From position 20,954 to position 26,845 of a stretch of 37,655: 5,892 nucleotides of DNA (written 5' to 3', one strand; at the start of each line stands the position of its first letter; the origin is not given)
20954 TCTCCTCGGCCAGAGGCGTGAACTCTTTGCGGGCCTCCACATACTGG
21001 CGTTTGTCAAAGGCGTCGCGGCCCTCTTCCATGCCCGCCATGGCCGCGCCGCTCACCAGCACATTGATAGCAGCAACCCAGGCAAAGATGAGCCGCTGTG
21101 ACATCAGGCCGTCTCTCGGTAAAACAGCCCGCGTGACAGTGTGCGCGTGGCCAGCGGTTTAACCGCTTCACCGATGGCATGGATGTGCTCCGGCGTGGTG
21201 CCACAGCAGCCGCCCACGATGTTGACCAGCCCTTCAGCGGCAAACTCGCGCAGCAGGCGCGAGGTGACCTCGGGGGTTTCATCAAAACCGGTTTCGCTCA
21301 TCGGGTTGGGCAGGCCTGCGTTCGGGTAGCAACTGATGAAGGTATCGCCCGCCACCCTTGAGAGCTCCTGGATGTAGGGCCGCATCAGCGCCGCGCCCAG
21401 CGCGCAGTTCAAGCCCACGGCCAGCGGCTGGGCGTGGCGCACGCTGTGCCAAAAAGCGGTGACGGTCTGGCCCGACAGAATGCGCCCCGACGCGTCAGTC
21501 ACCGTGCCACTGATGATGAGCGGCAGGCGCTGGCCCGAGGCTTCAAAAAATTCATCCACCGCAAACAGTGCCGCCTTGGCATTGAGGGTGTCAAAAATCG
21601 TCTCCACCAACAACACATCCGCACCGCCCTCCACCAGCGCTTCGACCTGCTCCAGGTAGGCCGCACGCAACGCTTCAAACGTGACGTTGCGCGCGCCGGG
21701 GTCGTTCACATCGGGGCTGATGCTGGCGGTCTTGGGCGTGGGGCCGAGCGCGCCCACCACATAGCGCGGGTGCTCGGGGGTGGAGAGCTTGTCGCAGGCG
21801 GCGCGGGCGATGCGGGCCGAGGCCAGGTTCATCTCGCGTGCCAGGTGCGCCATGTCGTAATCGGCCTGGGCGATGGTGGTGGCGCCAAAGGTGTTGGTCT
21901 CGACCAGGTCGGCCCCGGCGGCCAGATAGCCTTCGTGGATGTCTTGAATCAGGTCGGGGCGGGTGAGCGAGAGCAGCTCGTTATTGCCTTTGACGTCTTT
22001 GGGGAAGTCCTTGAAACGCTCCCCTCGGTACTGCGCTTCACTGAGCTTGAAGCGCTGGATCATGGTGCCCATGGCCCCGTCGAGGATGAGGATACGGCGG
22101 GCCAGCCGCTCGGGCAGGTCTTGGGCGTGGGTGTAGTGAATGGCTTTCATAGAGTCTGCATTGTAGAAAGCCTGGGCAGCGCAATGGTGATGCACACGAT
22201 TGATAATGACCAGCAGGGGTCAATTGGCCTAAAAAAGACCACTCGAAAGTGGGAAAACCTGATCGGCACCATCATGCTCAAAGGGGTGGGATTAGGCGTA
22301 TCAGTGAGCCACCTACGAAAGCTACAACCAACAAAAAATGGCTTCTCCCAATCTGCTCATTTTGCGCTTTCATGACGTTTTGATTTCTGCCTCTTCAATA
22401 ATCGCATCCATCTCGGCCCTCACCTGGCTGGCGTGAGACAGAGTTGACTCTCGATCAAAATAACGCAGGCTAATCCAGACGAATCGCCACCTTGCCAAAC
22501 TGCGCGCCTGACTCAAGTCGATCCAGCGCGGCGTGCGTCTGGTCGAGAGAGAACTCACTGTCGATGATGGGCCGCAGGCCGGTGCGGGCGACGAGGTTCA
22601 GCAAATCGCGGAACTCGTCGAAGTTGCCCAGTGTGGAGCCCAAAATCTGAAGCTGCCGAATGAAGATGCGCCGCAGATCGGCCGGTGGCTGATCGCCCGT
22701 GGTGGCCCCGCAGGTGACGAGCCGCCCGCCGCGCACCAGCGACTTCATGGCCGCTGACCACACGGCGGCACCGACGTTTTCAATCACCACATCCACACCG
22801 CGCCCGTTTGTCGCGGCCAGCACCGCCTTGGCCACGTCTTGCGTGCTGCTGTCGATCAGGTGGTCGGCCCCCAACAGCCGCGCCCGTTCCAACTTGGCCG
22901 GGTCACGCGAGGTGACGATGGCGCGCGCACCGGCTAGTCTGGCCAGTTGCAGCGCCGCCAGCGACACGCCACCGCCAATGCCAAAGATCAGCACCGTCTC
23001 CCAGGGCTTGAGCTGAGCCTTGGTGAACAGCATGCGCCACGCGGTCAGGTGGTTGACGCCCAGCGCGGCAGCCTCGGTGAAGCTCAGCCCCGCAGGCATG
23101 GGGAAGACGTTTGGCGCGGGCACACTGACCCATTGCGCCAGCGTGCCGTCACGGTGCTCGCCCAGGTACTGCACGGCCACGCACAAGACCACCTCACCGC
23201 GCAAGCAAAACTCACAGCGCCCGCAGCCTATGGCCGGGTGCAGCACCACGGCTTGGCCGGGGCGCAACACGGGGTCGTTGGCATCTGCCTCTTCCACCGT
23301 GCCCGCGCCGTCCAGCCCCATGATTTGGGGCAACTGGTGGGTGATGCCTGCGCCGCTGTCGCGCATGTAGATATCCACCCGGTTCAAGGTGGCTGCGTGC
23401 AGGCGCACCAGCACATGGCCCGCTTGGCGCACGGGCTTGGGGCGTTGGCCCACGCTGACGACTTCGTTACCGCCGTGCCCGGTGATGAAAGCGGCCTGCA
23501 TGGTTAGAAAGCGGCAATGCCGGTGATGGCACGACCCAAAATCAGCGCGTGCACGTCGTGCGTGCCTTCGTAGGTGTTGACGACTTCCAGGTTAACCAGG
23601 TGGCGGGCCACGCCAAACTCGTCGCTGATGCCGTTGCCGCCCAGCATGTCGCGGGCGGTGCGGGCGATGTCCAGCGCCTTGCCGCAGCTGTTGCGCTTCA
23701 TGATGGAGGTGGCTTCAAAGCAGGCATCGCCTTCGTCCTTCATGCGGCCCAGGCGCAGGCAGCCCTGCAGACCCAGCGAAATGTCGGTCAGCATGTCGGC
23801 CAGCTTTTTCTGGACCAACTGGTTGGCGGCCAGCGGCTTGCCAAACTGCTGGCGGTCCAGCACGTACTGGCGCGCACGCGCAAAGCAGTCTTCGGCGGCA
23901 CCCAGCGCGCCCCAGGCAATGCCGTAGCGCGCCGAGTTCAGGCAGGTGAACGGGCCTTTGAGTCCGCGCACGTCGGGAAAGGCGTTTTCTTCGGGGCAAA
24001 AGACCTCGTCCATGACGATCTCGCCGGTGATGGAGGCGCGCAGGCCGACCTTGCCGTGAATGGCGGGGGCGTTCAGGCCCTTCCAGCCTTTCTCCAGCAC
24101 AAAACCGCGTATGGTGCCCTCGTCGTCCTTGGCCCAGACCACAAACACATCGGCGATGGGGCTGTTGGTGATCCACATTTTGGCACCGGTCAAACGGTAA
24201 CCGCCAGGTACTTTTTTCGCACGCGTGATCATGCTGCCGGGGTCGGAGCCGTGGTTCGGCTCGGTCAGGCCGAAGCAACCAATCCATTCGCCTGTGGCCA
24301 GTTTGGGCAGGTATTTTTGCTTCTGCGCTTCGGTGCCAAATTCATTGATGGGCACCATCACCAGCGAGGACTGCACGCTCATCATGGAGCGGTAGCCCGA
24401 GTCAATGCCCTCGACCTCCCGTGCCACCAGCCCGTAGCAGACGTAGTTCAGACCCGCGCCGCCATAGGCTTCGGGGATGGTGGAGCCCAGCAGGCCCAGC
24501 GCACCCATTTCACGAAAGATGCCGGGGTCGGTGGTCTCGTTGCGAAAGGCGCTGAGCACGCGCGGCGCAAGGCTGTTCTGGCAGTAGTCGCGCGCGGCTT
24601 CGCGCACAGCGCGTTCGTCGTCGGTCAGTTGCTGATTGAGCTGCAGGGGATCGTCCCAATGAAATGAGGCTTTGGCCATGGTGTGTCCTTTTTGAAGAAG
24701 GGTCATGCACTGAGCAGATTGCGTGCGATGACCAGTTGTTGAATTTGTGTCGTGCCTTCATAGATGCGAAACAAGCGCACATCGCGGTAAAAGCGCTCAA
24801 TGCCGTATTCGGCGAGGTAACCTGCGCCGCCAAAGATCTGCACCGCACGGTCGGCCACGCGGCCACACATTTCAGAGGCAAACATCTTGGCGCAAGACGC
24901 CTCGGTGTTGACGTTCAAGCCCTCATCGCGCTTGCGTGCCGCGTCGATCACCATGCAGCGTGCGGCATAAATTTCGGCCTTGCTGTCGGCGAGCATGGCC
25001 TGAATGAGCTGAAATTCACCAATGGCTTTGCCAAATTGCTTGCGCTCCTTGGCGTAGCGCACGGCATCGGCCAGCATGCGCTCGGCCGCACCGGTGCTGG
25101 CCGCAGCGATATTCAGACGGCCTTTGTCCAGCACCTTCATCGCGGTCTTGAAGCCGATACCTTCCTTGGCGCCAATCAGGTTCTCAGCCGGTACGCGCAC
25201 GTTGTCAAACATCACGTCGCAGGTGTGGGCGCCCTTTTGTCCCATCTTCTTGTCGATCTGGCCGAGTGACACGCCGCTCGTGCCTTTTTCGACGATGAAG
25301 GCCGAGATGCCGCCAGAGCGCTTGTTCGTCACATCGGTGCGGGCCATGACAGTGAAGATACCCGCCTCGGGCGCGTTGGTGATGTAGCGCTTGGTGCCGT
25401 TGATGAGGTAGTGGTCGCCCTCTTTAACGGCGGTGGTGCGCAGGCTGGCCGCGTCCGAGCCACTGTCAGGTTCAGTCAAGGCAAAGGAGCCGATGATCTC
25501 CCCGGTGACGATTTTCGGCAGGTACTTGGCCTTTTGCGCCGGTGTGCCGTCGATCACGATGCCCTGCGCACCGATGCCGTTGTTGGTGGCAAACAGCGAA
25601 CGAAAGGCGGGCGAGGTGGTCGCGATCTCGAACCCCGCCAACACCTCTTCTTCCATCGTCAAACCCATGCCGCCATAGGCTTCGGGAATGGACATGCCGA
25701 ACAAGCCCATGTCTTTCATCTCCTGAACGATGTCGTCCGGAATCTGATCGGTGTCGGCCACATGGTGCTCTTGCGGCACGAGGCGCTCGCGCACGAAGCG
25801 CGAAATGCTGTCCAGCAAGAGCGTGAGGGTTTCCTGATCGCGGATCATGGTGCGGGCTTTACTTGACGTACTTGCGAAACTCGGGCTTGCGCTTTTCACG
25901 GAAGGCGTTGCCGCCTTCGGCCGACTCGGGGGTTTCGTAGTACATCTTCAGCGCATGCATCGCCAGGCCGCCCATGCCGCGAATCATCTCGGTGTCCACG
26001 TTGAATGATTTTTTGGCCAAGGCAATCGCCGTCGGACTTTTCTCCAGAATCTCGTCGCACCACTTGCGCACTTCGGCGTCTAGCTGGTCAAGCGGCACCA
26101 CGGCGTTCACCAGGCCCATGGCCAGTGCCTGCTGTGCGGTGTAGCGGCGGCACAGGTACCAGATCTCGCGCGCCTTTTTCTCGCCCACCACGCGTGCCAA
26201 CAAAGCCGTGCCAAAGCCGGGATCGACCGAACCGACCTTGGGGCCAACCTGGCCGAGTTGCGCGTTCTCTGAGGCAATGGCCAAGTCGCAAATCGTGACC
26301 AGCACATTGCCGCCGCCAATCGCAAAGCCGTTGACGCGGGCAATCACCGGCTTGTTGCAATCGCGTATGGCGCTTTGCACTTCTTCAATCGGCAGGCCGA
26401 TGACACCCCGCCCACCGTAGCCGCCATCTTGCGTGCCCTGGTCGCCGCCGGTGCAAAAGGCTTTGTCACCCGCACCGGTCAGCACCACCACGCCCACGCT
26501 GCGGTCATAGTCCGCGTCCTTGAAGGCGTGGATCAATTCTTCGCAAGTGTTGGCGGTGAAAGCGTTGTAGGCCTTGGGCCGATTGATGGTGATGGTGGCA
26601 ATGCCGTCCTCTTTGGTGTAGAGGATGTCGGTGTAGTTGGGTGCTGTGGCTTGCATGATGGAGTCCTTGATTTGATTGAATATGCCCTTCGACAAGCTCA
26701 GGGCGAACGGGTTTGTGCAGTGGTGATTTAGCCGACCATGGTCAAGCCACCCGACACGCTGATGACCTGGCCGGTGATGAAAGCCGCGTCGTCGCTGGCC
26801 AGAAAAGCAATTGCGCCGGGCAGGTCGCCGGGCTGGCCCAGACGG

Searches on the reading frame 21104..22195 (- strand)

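Call 11: search_protein_families(library=pfam, proteins=[window:21104-22195:-])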
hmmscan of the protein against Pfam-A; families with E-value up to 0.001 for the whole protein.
window:21104-22195:- (363 aa): 1 family
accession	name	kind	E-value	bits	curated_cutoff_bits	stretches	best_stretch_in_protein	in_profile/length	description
PF02574.22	S-methyl_trans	-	5.5e-96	322.2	22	1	36-345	1-283/283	Homocysteine S-methyltransferase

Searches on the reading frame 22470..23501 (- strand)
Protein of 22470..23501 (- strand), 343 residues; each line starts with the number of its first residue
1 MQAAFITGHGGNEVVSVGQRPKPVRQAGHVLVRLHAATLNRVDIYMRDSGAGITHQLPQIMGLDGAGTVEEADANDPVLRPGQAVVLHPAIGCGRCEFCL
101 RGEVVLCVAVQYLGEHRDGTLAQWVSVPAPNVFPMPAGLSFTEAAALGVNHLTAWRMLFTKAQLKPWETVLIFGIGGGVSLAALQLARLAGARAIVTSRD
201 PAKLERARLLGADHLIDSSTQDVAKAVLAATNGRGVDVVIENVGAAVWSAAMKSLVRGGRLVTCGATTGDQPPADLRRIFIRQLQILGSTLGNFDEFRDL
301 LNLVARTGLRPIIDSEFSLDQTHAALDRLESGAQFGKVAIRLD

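Call 11: search_protein_families(library=pfam, proteins=[window:22470-23501:-])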
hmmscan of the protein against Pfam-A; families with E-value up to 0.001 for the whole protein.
window:22470-23501:- (343 aa): 3 families
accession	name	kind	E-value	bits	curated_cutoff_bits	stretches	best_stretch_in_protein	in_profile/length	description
PF00107.32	ADH_zinc_N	-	1.7e-33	115.7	31.8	1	178-305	1-128/129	Zinc-binding dehydrogenase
PF13602.12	ADH_zinc_N_2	-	1.3e-23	84.8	27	1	210-340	1-134/134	Zinc-binding dehydrogenase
PF08240.17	ADH_N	-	7.1e-22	78.1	23.5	1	27-136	2-103/104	Alcohol dehydrogenase GroES-like domain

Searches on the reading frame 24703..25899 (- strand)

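Call 11: search_protein_families(library=pfam, proteins=[window:24703-25899:-])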
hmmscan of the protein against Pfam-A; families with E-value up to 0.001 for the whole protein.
window:24703-25899:- (398 aa): 5 families
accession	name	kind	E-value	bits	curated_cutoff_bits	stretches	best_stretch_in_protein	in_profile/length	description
PF00441.29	Acyl-CoA_dh_1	-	5.1e-50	170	22.4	1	249-396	3-150/150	Acyl-CoA dehydrogenase, C-terminal domain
PF02771.21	Acyl-CoA_dh_N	-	5.5e-29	101.3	22.9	1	23-134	2-113/113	Acyl-CoA dehydrogenase, N-terminal domain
PF02770.24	Acyl-CoA_dh_M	-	6.8e-29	100.3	33.3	1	138-234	1-97/97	Acyl-CoA dehydrogenase, middle domain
PF08028.16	Acyl-CoA_dh_2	-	4.2e-24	85.8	22.7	1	264-383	3-132/134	Acyl-CoA dehydrogenase, C-terminal domain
PF22924.1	ACOX_C_alpha1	-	5.7e-10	39.7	27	1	259-396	6-169/169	Acyl-CoA oxidase, C-alpha1 domain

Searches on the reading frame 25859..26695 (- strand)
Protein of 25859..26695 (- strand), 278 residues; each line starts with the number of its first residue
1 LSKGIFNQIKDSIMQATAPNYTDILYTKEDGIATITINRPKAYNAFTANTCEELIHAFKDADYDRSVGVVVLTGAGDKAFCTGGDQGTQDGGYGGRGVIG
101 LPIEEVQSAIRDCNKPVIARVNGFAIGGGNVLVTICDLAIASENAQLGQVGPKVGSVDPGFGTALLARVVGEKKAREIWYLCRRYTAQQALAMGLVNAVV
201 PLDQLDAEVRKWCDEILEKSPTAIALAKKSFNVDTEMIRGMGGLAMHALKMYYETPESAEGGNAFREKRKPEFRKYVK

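Call 11: search_protein_families(library=pfam, proteins=[window:25859-26695:-])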
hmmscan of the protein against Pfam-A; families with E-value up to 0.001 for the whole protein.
window:25859-26695:- (278 aa): 2 families
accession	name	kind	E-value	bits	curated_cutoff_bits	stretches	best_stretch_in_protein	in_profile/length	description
PF00378.25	ECH_1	-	2.3e-72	243.8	27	1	28-274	2-249/251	Enoyl-CoA hydratase/isomerase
PF16113.10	ECH_2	-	1.8e-21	77.5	27.2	1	33-208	2-180/335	Enoyl-CoA hydratase/isomerase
